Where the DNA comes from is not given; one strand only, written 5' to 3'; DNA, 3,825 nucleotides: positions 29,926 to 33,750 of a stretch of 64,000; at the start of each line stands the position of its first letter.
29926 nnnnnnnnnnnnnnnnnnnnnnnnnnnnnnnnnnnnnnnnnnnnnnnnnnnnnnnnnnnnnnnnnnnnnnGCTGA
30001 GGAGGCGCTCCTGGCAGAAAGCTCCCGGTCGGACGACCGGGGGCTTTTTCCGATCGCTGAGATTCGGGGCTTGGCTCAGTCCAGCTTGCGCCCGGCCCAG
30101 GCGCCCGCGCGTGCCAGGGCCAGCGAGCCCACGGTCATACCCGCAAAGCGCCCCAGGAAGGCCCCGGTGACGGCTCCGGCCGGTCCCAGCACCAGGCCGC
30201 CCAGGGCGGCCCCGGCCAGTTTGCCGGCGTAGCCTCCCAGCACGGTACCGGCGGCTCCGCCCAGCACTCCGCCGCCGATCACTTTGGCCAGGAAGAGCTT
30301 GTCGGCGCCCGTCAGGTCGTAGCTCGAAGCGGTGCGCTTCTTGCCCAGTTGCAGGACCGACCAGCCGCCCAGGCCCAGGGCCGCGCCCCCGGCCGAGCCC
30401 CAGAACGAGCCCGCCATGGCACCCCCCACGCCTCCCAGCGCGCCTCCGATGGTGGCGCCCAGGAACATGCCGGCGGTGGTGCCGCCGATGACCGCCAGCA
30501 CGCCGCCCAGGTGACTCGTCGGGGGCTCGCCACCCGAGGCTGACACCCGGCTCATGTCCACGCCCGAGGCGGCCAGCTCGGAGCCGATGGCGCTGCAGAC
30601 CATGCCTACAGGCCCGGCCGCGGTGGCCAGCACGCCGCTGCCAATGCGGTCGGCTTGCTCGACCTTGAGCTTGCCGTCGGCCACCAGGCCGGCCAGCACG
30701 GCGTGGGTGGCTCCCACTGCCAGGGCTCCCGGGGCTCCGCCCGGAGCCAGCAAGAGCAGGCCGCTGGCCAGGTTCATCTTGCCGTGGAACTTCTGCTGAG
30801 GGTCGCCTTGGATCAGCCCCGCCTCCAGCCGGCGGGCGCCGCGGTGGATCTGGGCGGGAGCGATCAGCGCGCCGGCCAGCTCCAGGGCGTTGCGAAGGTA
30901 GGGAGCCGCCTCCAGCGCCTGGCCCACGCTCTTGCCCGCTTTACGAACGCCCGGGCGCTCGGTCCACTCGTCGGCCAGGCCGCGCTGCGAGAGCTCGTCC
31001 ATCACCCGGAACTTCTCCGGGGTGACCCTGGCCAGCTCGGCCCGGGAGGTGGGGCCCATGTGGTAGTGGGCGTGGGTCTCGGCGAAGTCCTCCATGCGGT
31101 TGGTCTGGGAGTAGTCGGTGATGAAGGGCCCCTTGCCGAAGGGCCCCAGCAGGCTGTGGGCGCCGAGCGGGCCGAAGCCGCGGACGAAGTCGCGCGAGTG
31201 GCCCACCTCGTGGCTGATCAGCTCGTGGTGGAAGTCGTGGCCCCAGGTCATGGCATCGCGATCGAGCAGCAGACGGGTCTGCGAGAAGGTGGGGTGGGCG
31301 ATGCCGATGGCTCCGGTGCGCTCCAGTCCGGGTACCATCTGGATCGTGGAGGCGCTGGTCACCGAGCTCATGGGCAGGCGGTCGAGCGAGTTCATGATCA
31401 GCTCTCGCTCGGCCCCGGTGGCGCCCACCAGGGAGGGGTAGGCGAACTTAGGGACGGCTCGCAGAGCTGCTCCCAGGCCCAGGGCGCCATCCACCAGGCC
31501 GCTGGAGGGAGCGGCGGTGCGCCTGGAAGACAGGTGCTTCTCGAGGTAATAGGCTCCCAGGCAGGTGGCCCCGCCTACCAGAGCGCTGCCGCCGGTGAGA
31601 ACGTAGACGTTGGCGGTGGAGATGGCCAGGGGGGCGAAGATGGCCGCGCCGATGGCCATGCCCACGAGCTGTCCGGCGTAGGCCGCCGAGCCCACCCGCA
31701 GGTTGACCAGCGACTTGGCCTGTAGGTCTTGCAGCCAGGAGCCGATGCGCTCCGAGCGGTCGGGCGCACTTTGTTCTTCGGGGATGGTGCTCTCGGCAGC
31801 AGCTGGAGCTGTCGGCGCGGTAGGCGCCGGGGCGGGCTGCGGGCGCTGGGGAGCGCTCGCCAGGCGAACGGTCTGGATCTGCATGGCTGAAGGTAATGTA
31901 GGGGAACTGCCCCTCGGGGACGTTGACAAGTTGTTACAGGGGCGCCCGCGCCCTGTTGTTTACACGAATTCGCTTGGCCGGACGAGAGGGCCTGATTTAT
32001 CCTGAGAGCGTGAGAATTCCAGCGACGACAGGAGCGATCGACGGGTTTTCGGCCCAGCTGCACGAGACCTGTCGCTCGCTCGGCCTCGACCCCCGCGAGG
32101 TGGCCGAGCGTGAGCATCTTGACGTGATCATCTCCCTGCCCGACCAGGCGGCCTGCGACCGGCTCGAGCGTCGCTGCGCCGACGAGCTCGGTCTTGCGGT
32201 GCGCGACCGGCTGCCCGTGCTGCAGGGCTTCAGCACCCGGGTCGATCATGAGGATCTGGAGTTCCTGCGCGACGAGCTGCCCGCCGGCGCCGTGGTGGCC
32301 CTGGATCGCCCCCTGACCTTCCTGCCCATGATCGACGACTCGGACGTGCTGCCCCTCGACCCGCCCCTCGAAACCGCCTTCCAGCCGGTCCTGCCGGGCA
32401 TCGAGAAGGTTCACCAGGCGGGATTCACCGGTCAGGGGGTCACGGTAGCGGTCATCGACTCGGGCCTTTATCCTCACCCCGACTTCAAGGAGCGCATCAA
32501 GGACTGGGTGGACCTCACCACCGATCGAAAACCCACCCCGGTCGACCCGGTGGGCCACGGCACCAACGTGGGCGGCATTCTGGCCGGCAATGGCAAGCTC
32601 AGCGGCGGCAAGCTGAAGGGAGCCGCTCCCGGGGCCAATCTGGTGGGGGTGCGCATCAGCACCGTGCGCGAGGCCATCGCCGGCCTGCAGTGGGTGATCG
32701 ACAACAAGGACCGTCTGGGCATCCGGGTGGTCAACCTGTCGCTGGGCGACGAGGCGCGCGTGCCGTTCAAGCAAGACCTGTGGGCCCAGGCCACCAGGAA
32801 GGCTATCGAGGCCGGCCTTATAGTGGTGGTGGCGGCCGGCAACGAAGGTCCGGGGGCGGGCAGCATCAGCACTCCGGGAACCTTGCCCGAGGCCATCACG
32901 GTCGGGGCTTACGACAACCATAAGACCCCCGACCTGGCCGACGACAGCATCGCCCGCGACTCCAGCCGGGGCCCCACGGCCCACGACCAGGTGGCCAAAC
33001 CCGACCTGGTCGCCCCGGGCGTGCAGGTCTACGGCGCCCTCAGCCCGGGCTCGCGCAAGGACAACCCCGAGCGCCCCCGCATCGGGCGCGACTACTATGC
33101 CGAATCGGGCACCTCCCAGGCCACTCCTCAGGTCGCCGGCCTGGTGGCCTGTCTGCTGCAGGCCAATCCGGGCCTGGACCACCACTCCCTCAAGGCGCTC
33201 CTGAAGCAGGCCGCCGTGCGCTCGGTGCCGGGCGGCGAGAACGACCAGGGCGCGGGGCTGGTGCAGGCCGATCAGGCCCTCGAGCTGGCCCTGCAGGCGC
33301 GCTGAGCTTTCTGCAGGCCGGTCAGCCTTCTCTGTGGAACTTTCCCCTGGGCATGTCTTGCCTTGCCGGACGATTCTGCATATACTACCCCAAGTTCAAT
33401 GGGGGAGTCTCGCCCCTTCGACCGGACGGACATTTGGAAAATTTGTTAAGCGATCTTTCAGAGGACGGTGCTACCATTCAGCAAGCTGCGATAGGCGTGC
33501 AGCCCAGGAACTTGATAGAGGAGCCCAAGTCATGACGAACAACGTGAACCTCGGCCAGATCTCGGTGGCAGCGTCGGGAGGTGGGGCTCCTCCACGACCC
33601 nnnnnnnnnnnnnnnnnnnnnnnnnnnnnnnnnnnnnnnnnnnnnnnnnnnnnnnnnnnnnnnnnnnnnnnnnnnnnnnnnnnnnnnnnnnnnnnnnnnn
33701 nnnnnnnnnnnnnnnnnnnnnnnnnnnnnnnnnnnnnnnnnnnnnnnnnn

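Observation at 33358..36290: Own-promoter, own-terminator gene for a 901-aa protein with two bipartite hydrophobic hairpins separated by a Lys/Glu coiled coil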

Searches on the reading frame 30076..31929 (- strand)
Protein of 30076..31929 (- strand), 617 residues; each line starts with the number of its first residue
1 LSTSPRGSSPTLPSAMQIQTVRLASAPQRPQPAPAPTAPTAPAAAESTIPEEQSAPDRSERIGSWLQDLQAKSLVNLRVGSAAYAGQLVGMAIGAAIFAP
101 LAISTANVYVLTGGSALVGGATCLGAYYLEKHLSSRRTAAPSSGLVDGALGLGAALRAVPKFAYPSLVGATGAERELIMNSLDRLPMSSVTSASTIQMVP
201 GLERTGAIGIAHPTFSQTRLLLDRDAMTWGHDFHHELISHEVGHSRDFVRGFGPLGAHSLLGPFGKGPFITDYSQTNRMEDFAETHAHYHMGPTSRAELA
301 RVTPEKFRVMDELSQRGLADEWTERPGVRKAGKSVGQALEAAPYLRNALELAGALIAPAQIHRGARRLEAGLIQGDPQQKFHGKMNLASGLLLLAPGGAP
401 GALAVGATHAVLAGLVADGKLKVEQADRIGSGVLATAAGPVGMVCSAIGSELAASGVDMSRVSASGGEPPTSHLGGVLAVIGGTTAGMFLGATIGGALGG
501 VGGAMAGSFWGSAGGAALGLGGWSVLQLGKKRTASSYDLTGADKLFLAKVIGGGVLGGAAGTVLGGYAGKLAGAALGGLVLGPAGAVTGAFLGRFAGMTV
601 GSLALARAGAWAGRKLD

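Call 6: search_protein_families(library=pfam, proteins=[window:30076-31929:-], max_evalue=1)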
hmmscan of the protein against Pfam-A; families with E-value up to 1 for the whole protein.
window:30076-31929:- (617 aa): 3 families
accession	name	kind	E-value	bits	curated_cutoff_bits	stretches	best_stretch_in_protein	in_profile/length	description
PF07737.17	ATLF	-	0.013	15.7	27.4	1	271-312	151-192/193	Anthrax toxin lethal factor, N- and C-terminal domain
PF15887.11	Peptidase_Mx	-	0.027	14.3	27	1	268-294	142-169/236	Putative zinc-binding metallo-peptidase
PF15890.11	Peptidase_Mx1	-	0.082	12.7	25.6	1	269-291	172-194/240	Putative zinc-binding metallo-peptidase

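Call 7: search_protein_families(library=ncbifam, proteins=[window:30076-31929:-], max_evalue=1)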
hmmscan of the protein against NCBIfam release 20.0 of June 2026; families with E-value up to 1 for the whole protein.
window:30076-31929:- (617 aa): 1 family
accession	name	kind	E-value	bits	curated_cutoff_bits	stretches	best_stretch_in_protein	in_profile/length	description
TIGR04549.1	LP_HExxH_w_tonB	subfamily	0.023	13.9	75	1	269-290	185-206/261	substrate import-associated zinc metallohydrolase lipoprotein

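Call 62: search_protein_families(library=padloc, proteins=[window:30079-31884:-], max_evalue=0.01)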
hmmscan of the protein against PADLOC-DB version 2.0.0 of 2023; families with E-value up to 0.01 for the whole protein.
window:30079-31884:- (602 aa): 0 families

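Call 63: search_protein_families(library=phrogs, proteins=[window:30079-31884:-], max_evalue=0.01)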
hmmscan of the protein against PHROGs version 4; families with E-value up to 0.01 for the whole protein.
window:30079-31884:- (602 aa): 0 families

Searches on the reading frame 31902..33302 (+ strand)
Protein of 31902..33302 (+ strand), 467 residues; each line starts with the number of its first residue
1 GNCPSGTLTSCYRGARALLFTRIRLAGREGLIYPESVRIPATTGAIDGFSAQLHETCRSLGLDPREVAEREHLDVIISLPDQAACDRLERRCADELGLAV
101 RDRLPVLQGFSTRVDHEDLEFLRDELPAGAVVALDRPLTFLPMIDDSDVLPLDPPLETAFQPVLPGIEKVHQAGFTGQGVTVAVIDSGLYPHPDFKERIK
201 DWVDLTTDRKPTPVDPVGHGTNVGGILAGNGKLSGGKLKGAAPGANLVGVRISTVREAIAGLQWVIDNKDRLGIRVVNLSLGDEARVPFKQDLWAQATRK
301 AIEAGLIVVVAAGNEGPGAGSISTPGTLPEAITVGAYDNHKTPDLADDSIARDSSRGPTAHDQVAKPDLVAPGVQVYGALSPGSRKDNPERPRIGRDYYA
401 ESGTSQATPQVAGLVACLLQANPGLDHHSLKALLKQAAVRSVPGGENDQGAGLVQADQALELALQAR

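Call 44: search_protein_families(library=pfam, proteins=[window:31902-33302:+], max_evalue=0.001)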
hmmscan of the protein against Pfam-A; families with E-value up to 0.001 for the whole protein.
window:31902-33302:+ (467 aa): 1 family
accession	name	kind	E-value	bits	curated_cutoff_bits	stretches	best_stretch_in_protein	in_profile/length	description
PF00082.27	Peptidase_S8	-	2.2e-51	175.3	21.8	1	177-452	1-288/288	Subtilase family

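Call 62: search_protein_families(library=padloc, proteins=[window:32022-33302:+], max_evalue=0.01)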
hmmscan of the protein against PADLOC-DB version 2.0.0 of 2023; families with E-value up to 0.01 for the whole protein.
window:32022-33302:+ (427 aa): 6 families
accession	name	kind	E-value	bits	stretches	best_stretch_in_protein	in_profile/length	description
PDLC03014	subtilase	-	5.8e-33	112.9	1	133-400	167-377/391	-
PDLC02197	IetS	-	1.5e-12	44.7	1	139-395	258-532/749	-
PDLC02199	IetS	-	2.1e-09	34.1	1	279-394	486-596/826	-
PDLC02201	IetS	-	1.3e-07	28.3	1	141-394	256-520/781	-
PDLC02198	IetS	-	4.6e-06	22.9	0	138-247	252-368/795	-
PDLC04233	IetS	-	0.0082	12.2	0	233-275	415-459/855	-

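Call 91: search_protein_families(library=ncbifam, proteins=[window:32022-33302:+], max_evalue=0.01)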
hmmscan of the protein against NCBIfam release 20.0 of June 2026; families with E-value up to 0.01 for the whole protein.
window:32022-33302:+ (427 aa): 9 families
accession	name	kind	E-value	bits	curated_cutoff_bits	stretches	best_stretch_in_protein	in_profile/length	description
TIGR03921.1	T7SS_mycosin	equivalog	9.2e-35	120.4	278.75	1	127-421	3-286/353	type VII secretion-associated serine protease mycosin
NF040809.1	germ_prot_CspBA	exception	4.4e-14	51.1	1250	2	285-381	971-1047/1099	bifunctional germination protease/germinant receptor pseudoprotease CspBA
NF049966.1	QH_SP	equivalog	8.1e-12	45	165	1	142-294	2-140/219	subtilisin-like serine protease QhpE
NF033595.1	denti_PrtP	equivalog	1.3e-11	43.8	300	1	237-400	342-480/606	dentilisin complex serine proteinase subunit PrtP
NF040808.2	CspC_non_triad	exception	2.1e-11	43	675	1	282-337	421-469/556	bile acid germinant receptor pseudoprotease CspC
NF040553.1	SGO_0316_fam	subfamily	7.3e-10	37.2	1400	1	174-275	355-464/1486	SGO_0316/SGO_0317 family LPXTG-anchored serine peptidase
NF042956.1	IteS_antiphage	equivalog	2.5e-09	36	900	1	139-399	256-534/747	S8 family anti-phage peptidase IteS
TIGR03895.1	protease_PatA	subfamily_domain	3.2e-08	32.8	421.05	1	226-381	50-179/606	PatA/PatG family cyanobactin maturation protease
NF051851.1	AtpSerPepEprS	equivalog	0.0081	14.2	1700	0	129-158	58-89/988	autotransporter serine peptidase EprS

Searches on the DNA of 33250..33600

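Call 54: search_rna_families(source=window, start=33250, end=33600, threshold=evalue, max_evalue=10)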
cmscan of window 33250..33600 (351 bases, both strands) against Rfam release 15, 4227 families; matches with E-value up to 10: 1.
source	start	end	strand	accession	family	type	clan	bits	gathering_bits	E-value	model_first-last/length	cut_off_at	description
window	33285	33321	+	RF03475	mir-2387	Gene; miRNA;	-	15.6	93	6.8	22-57/78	no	mir-2387 microRNA precursor family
